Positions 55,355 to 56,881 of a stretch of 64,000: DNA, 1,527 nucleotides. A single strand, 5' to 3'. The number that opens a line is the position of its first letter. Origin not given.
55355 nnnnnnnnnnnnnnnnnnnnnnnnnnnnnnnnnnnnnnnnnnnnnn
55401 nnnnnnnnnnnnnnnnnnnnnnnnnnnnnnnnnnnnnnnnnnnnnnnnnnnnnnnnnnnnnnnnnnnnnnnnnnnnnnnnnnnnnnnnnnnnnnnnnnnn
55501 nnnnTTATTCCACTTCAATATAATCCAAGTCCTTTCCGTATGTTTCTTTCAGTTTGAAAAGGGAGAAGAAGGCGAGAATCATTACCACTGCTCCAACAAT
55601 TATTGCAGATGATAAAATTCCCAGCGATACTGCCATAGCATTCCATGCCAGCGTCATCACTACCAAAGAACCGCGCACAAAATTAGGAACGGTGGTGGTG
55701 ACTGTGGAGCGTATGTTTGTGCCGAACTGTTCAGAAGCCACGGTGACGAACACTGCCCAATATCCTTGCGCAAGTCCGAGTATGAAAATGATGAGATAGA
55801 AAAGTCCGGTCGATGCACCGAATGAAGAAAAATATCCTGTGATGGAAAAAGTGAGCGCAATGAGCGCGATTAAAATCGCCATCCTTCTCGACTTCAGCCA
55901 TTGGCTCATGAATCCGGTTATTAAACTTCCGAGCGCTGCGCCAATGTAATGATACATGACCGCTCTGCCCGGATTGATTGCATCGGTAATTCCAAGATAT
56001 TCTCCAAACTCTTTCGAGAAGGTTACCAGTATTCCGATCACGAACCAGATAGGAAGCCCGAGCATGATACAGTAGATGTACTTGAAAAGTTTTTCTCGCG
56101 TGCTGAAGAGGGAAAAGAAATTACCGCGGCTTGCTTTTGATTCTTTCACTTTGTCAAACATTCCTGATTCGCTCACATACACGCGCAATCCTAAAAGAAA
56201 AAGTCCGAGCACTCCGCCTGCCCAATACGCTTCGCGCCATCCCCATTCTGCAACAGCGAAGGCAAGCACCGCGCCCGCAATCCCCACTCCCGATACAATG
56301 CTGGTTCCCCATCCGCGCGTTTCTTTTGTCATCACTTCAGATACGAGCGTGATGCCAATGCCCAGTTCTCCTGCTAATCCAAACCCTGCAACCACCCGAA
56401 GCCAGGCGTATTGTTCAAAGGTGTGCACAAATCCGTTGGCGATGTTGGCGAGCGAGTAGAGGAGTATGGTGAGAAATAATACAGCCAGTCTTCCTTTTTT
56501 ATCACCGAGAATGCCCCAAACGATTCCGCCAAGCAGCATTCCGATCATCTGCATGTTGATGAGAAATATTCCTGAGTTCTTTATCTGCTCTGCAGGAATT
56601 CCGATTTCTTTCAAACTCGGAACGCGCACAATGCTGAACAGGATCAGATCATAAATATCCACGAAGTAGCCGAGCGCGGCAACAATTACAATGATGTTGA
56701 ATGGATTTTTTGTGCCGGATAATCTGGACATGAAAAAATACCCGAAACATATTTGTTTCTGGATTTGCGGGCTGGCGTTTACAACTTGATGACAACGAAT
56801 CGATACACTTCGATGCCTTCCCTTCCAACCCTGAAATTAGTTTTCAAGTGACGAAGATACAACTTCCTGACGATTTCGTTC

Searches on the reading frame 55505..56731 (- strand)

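Call 23: search_protein_families(library=ncbifam, proteins=[window:55505-56731:-], max_evalue=0.001)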
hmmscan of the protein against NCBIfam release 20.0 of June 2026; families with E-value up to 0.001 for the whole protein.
window:55505-56731:- (408 aa): 18 families
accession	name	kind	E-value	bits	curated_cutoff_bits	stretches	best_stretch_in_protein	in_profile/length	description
TIGR00895.1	2A0115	subfamily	1.1e-27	97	418.55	2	13-199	17-205/398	aromatic acid/H+ symport family MFS transporter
TIGR00891.1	2A0112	subfamily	1.4e-23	83.6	552.9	2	16-200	15-202/405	sialate:H+ symport family MFS transporter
NF003024.0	PRK03893.1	subfamily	1.9e-20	73.1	604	1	16-229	24-239/497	sialate:H+ symport family MFS transporter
NF008586.0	PRK11551.1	equivalog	8.6e-20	71.1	410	1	58-385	56-386/406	3-(3-hydroxy-phenyl)propionate transporter MhpT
TIGR00883.1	2A0106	subfamily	2e-17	63.4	443.45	1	21-389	1-398/400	metabolite/H+ symporter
TIGR00898.1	2A0119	subfamily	9.1e-14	51.1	550.75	1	59-165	133-243/506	cation transport protein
NF008963.0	PRK12307.1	equivalog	8.1e-12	45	637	1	14-216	19-225/426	MFS transporter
NF053517.1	HbztTptrPcaK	equivalog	3.6e-11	42.7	770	1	14-200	20-208/437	4-hydroxybenzoate transporter PcaK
TIGR01299.1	synapt_SV2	subfamily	7.9e-09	33.9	637.3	1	52-161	203-311/742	synaptic vesicle protein SV2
NF008314.0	PRK11102.1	equivalog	1.1e-08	34.8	303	1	10-221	8-221/396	Bcr/CflA family multidrug efflux MFS transporter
TIGR00880.1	2_A_01_02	superfamily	1e-07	32.2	131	1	63-178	9-129/141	multidrug resistance protein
NF053813.1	MFS_TcaB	equivalog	1.7e-07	30.4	475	1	37-217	26-207/396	putative multidrug effflux MFS transporter TcaB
TIGR00887.1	2A0109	equivalog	2.4e-07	30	610.3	1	14-156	17-170/502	phosphate:H+ symporter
TIGR00710.1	efflux_Bcr_CflA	subfamily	1.9e-06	27.6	200.9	1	41-146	33-134/385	Bcr/CflA family efflux MFS transporter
NF007414.0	PRK09952.1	equivalog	2.5e-06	26.5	538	1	19-337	28-373/438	shikimate transporter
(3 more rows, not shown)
